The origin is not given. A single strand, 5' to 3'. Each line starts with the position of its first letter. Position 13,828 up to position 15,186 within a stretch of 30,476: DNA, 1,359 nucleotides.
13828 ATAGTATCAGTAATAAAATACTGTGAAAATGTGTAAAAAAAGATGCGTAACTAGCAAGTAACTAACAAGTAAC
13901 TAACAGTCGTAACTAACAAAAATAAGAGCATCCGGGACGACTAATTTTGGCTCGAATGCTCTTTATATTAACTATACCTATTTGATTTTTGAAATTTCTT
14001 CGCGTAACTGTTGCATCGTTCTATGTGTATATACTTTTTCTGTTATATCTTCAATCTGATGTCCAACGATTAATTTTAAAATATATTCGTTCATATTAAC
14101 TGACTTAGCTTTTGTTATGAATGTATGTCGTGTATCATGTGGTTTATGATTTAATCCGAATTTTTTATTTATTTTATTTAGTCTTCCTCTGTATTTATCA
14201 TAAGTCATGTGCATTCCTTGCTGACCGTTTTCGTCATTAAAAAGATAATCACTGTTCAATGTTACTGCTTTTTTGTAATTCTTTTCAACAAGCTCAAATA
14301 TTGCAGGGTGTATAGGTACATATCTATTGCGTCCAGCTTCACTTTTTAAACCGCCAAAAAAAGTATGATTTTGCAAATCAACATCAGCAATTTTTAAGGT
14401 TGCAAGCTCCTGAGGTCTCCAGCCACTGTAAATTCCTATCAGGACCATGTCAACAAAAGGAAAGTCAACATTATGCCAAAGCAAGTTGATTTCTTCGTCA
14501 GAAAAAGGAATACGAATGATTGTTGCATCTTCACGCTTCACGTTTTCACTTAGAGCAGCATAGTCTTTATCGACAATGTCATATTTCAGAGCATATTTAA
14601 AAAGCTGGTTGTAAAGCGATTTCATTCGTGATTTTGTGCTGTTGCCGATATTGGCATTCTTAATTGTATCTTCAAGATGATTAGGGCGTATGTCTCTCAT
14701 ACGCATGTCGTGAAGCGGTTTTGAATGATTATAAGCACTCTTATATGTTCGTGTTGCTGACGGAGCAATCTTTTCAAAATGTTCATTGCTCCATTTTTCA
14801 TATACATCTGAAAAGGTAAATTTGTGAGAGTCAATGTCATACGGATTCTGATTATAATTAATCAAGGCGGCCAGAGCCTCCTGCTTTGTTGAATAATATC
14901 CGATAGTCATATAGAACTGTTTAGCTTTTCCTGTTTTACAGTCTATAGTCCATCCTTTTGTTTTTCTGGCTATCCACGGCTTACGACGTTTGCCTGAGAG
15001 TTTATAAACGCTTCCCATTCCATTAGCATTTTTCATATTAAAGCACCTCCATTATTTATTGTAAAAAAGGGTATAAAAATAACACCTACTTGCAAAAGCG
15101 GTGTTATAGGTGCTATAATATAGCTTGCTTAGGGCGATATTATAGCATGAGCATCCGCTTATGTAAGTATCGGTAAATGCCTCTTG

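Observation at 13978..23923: One small phage carries both a chromosomal-integration kit and a plasmid-maintenance-like kit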

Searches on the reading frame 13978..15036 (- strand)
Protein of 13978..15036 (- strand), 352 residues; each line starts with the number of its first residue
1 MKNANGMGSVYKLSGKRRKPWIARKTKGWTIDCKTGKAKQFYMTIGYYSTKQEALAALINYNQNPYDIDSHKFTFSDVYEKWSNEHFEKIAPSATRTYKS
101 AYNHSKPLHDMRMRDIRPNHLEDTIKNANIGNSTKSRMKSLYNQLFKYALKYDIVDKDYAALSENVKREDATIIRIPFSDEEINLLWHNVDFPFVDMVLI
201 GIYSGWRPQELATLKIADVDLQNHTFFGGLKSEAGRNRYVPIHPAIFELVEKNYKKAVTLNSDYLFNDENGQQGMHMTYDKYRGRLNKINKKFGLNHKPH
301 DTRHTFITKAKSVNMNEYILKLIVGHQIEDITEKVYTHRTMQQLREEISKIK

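Call 6: search_protein_families(library=pfam, proteins=[window:13978-15036:-], max_evalue=0.01)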
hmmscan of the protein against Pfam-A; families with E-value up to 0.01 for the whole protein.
window:13978-15036:- (352 aa): 3 families
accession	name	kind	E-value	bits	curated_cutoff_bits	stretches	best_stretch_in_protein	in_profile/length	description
PF00589.27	Phage_integrase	-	4.8e-16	59.5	27.1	1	197-342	27-171/172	Phage integrase family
PF14659.12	Phage_int_SAM_3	-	1.4e-06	28.9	22.6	1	74-126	1-55/58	Phage integrase, N-terminal SAM-like domain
PF22022.2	Phage_int_M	-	0.00014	22.5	27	1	75-161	1-91/96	Phage integrase central domain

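Call 7: search_protein_families(library=phrogs, proteins=[window:13978-15036:-], max_evalue=0.001)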
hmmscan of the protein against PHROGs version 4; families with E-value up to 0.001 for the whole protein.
window:13978-15036:- (352 aa): 4 families
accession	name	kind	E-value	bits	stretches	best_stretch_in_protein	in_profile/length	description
phrog_1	-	integration and excision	5.1e-53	182.3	1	19-351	106-447/611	integrase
phrog_216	-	integration and excision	1.7e-24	87.5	1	134-351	14-236/301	integrase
phrog_7685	-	integration and excision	4.3e-12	47.1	1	227-351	119-235/240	integrase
phrog_7269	-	integration and excision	0.00013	22.9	0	276-350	7-80/89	integrase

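Call 30: find_encoding_contigs(protein=window:13978-15036:-, flank=10000, max_places=10)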
Protein window:13978-15036:- (352 aa): 19 contigs read that carry it; 10 places shown.
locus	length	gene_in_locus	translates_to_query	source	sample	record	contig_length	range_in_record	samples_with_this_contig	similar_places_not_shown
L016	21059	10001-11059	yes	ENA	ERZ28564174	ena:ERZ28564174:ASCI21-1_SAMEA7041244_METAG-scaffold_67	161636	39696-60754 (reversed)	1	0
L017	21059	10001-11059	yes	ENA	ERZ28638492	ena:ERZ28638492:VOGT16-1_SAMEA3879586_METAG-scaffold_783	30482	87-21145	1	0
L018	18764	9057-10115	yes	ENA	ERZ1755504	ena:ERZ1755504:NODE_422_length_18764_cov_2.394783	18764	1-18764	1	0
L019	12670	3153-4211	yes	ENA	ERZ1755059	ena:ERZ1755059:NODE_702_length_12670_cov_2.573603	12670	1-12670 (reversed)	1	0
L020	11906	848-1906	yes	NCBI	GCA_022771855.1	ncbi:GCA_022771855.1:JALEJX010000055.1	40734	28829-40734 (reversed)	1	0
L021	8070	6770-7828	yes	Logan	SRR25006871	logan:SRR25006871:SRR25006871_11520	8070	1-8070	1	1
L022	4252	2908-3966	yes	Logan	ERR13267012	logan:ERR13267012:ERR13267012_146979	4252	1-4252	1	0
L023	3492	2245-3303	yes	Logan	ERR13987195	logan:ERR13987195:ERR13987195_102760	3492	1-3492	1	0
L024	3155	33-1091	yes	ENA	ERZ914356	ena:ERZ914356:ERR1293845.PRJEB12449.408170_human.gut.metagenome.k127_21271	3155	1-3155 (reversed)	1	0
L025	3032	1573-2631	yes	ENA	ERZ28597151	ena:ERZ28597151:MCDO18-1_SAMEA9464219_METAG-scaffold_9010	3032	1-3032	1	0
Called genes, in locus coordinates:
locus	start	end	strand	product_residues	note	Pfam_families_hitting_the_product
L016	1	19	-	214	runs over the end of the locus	PF00589:Phage_integrase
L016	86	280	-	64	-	-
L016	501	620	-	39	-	-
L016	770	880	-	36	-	-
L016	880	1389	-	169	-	PF09643:YopX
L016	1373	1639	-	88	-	-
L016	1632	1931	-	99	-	-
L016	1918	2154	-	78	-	-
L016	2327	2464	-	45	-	-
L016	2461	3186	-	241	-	-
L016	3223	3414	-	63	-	-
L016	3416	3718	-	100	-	PF14359:DUF4406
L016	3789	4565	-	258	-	-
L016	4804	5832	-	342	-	PF00091:Tubulin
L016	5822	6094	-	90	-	-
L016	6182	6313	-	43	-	-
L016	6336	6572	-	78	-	-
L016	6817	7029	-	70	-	-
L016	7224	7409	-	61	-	-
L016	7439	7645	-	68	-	PF13443:HTH_26 (weak)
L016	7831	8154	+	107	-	-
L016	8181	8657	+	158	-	PF06114:Peptidase_M78 (weak)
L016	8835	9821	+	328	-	PF14020:DUF4236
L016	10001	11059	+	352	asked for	PF14659:Phage_int_SAM_3 (weak), PF00589:Phage_integrase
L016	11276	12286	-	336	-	PF14057:GGGtGRT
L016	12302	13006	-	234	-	-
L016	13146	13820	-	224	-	PF00132:Hexapep (faint), PF25084:LbH_EIF2B, PF25087:GMPPB_C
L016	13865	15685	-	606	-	PF13522:GATase_6, PF13537:GATase_7, PF01380:SIS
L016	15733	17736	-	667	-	PF01751:Toprim, PF01131:Topoisom_bac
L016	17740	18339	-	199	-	PF12917:YfbR-like, PF13023:HD_3, PF01966:HD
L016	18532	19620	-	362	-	PF01118:Semialdhyde_dh, PF02774:Semialdhyde_dhC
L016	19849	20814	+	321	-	PF16868:NMT1_3, PF09084:NMT1, PF12974:Phosphonate-bd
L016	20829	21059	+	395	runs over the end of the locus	PF03616:Glt_symporter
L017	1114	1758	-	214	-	PF00589:Phage_integrase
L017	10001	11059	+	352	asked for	PF14659:Phage_int_SAM_3 (weak), PF00589:Phage_integrase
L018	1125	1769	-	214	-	PF00589:Phage_integrase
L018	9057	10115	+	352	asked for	PF14659:Phage_int_SAM_3 (weak), PF00589:Phage_integrase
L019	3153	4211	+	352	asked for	PF14659:Phage_int_SAM_3 (weak), PF00589:Phage_integrase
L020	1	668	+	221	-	?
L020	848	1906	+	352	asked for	PF14659:Phage_int_SAM_3 (weak), PF00589:Phage_integrase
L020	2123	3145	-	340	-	PF14057:GGGtGRT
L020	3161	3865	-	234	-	-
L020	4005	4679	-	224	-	PF00132:Hexapep (faint), PF25084:LbH_EIF2B, PF25087:GMPPB_C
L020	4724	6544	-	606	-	PF13522:GATase_6, PF13537:GATase_7, PF01380:SIS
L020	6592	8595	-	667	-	PF01751:Toprim, PF01131:Topoisom_bac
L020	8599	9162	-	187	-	PF12917:YfbR-like, PF13023:HD_3, PF01966:HD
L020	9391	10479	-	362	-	PF01118:Semialdhyde_dh, PF02774:Semialdhyde_dhC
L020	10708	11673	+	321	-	PF16868:NMT1_3, PF09084:NMT1, PF12974:Phosphonate-bd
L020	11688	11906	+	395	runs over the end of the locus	PF03616:Glt_symporter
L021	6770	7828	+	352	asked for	PF14659:Phage_int_SAM_3 (weak), PF00589:Phage_integrase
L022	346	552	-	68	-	PF13443:HTH_26 (weak)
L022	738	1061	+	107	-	-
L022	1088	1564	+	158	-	PF06114:Peptidase_M78 (weak)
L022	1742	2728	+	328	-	PF14020:DUF4236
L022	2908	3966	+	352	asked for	PF14659:Phage_int_SAM_3 (weak), PF00589:Phage_integrase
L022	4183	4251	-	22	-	?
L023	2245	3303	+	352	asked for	PF14659:Phage_int_SAM_3 (weak), PF00589:Phage_integrase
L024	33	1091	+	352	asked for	PF14659:Phage_int_SAM_3 (weak), PF00589:Phage_integrase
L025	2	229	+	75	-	?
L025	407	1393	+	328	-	PF14020:DUF4236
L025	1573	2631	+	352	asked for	PF14659:Phage_int_SAM_3 (weak), PF00589:Phage_integrase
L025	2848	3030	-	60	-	?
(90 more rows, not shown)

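Call 55: search_protein_families(library=ncbifam, proteins=[window:13978-15036:-, L016:7819-8154:+], max_evalue=0.01)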
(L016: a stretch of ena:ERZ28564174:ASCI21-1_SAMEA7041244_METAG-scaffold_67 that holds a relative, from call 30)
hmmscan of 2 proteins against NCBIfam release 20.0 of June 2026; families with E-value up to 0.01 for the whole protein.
window:13978-15036:- (352 aa): 6 families
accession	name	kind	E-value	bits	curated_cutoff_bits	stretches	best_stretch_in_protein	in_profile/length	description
NF040815.2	recomb_XerA_Arch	equivalog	2.2e-21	76.6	220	1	87-347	9-262/263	site-specific tyrosine recombinase/integron integrase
TIGR02224.1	recomb_XerC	equivalog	1.1e-11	44.7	335.15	1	105-346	38-284/295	tyrosine recombinase XerC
NF001399.0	PRK00283.1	subfamily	4.7e-09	35.9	279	1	111-349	46-293/300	tyrosine recombinase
NF003462.0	PRK05084.1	equivalog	1.3e-08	34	267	1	202-351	205-356/360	tyrosine recombinase XerS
NF002331.0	PRK01287.1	subfamily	0.0025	16.8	371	1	203-346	172-319/365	site-specific tyrosine recombinase XerC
NF000128.1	vanH-Sc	exception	0.0094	15.1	650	0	94-186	133-227/337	D-lactate dehydrogenase VanH-Sc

L016:7819-8154:+ (111 aa): 0 families

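Call 63: list_cluster_members(proteins=[L020:2123-3145:-, L020:9391-10479:-, L026:13283-14518:-])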
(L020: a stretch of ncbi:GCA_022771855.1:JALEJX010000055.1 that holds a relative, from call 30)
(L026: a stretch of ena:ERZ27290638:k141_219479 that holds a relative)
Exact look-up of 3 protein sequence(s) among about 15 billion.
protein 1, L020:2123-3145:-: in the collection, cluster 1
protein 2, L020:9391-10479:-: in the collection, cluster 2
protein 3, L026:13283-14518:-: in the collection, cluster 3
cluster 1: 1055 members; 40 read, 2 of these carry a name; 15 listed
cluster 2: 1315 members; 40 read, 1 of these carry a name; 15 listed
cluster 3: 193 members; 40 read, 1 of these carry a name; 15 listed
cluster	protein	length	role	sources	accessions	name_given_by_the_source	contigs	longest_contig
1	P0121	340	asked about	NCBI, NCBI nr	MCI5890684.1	MAG: GGGtGRT protein [Lachnospira sp.] | GGGtGRT protein [Lachnospira sp.]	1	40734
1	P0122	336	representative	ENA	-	-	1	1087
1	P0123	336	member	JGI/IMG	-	hypothetical protein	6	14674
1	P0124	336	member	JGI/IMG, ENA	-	-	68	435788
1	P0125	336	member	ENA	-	-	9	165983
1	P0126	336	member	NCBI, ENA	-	-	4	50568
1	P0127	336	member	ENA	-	-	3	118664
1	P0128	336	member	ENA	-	-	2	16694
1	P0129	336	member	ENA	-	-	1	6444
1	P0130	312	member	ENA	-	-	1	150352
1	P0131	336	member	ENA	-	-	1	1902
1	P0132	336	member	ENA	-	-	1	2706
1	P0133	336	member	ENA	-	-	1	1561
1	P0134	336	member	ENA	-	-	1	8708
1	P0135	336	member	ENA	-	-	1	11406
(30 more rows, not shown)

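Call 68: search_protein_families(library=phrogs, proteins=[L016:7819-8154:+, L016:8181-8657:+, L016:7439-7645:-, L016:7224-7412:-, L016:6817-7029:-], max_evalue=0.01)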
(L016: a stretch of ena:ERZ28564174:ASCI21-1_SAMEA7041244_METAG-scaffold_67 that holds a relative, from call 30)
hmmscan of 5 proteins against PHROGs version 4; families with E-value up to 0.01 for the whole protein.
L016:7819-8154:+ (111 aa): 4 families
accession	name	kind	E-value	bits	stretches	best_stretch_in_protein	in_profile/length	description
phrog_4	-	transcription regulation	3.7e-06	27.2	1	6-80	135-204/400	transcriptional repressor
phrog_8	-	transcription regulation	0.0021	18.6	1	4-92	73-150/346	transcriptional regulator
phrog_3037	-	transcription regulation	0.0026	18.6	1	6-99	16-107/189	transcriptional repressor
phrog_2967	-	transcription regulation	0.0052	17.3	0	78-109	127-161/225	transcriptional regulator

L016:8181-8657:+ (158 aa): 2 families
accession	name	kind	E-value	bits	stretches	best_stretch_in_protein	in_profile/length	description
phrog_87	-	other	1e-36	127.8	1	4-156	39-191/227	metallo-protease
phrog_19329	-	unknown function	0.006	17.8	1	70-138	40-109/114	-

L016:7439-7645:- (68 aa): 5 families
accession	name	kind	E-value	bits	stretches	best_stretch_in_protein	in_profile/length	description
phrog_3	-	transcription regulation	4e-09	37.7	1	1-64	89-148/430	transcriptional repressor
phrog_1728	-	transcription regulation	5.1e-05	23.4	1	5-56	8-59/380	transcriptional regulator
phrog_4583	-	transcription regulation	6.2e-05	24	1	5-55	15-65/81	transcriptional repressor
phrog_101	-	transcription regulation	0.004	17.9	1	9-63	30-88/203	CII-like transcriptional activator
phrog_1381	-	moron, auxiliary metabolic gene and host takeover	0.0079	16.5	1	10-55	23-68/264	plasmid antitoxin with HTH domain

L016:7224-7412:- (62 aa): 1 family
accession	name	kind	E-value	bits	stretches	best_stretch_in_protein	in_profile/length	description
phrog_5696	-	unknown function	0.0017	18.8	1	3-53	17-67/250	-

L016:6817-7029:- (70 aa): 1 family
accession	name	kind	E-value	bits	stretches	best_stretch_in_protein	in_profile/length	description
phrog_6058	-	unknown function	3.4e-16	60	1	2-63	24-88/113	-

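Call 69: search_protein_families(library=pfam, proteins=[L016:7819-8154:+, L016:8181-8657:+, L016:7439-7645:-, L016:7224-7412:-, L016:6817-7029:-], max_evalue=0.1)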
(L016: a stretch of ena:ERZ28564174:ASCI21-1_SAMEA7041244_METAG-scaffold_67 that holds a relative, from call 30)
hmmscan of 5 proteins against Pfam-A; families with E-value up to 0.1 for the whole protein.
L016:7819-8154:+ (111 aa): 4 families
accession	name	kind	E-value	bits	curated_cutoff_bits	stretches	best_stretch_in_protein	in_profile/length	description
PF13443.12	HTH_26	-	0.002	18.8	22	1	12-64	2-54/63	Cro/C1-type HTH DNA-binding domain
PF21657.2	L544_helical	-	0.013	16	27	1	7-80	28-103/144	Nucleotidyl transferase L544, helical domain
PF01381.28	HTH_3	-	0.03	14.8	23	0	12-65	1-53/55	Helix-turn-helix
PF00585.24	Thr_dehydrat_C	-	0.061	13.6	27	1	16-61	17-63/91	C-terminal regulatory domain of Threonine dehydratase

L016:8181-8657:+ (158 aa): 2 families
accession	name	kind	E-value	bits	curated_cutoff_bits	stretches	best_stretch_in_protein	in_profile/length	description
PF06114.19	Peptidase_M78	-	2.5e-06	27.7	22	1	35-125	28-122/123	IrrE N-terminal-like domain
PF02018.23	CBM_4_9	-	0.039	14.8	25.9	1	17-87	2-72/136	Carbohydrate binding domain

L016:7439-7645:- (68 aa): 4 families
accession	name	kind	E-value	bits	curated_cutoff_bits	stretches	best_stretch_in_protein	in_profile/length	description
PF13443.12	HTH_26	-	2.8e-06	27.9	22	1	4-54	1-52/63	Cro/C1-type HTH DNA-binding domain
PF01381.28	HTH_3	-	0.00027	21.3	23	1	11-56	7-52/55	Helix-turn-helix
PF05339.17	DUF739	-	0.035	14.7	27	1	5-55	8-58/69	Protein of unknown function (DUF739)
PF04218.19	CENP-B_N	-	0.042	13.9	21.2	1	15-37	24-46/53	CENP-B N-terminal DNA-binding domain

L016:7224-7412:- (62 aa): 0 families

L016:6817-7029:- (70 aa): 2 families
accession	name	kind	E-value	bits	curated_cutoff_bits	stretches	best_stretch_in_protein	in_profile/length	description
PF12728.13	HTH_17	-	0.026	15.2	27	1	5-29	4-29/51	Helix-turn-helix domain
PF08281.18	Sigma70_r4_2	-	0.1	12.7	25.7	0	5-27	29-51/54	Sigma-70, region 4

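Call 94: find_encoding_contigs(protein=P0124, flank=6000, max_places=4)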
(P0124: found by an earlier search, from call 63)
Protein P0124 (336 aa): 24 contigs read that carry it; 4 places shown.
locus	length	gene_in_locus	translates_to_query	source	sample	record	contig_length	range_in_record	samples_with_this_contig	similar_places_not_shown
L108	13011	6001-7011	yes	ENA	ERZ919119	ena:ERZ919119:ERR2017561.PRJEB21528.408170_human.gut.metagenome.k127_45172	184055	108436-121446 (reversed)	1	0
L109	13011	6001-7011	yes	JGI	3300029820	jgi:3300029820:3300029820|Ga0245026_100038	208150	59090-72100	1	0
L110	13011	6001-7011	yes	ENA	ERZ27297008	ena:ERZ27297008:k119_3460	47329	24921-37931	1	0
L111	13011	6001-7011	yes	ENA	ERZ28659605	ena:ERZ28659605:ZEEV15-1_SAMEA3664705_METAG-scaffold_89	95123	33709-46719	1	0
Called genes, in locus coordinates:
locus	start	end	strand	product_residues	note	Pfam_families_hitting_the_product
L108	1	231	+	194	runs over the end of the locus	PF12917:YfbR-like, PF13023:HD_3, PF01966:HD (weak)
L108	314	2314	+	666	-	PF01751:Toprim, PF01131:Topoisom_bac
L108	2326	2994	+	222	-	PF25084:LbH_EIF2B, PF25087:GMPPB_C, PF00132:Hexapep (weak)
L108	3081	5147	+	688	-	PF02743:dCache_1, PF22673:MCP-like_PDC_1 (weak), PF00672:HAMP, PF00015:MCPsignal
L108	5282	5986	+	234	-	-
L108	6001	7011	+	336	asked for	PF14057:GGGtGRT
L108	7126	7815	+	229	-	PF07155:ECF-ribofla_trS (weak), PF09515:Thia_YuaJ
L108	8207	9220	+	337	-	PF12784:PDDEXK_2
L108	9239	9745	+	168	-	PF00005:ABC_tran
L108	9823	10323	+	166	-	PF03449:GreA_GreB_N, PF01272:GreA_GreB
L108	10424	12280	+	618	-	PF00580:UvrD-helicase, PF01443:Viral_helicase1 (faint), PF13245:AAA_19, PF13604:AAA_30 (faint), PF13361:UvrD_C, PF13538:UvrD_C_2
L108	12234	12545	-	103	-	PF06949:DUF1292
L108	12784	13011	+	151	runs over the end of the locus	PF13404:HTH_AsnC-type, PF13412:HTH_24, PF01037:AsnC_trans_reg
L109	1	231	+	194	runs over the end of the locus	PF12917:YfbR-like, PF13023:HD_3, PF01966:HD (weak)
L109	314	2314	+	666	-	PF01751:Toprim, PF01131:Topoisom_bac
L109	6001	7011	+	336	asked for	PF14057:GGGtGRT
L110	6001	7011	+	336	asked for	PF14057:GGGtGRT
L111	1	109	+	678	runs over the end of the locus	PF01751:Toprim, PF01131:Topoisom_bac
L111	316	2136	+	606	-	PF13522:GATase_6, PF13537:GATase_7, PF01380:SIS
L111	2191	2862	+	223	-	PF25084:LbH_EIF2B (weak), PF00132:Hexapep (faint), PF25087:GMPPB_C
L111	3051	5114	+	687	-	PF02743:dCache_1, PF22673:MCP-like_PDC_1 (weak), PF00672:HAMP, PF00015:MCPsignal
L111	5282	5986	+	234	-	-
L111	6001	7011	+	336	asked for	PF14057:GGGtGRT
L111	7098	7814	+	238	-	PF07155:ECF-ribofla_trS (weak), PF09515:Thia_YuaJ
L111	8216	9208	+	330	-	PF12784:PDDEXK_2 (weak)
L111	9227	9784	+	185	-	PF00005:ABC_tran (faint)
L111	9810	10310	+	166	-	PF03449:GreA_GreB_N, PF01272:GreA_GreB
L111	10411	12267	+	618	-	PF00580:UvrD-helicase, PF01443:Viral_helicase1 (faint), PF04851:ResIII (faint), PF13245:AAA_19, PF13604:AAA_30 (faint), PF13361:UvrD_C, PF13538:UvrD_C_2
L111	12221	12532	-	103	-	PF06949:DUF1292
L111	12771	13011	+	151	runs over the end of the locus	PF13404:HTH_AsnC-type, PF13412:HTH_24, PF01037:AsnC_trans_reg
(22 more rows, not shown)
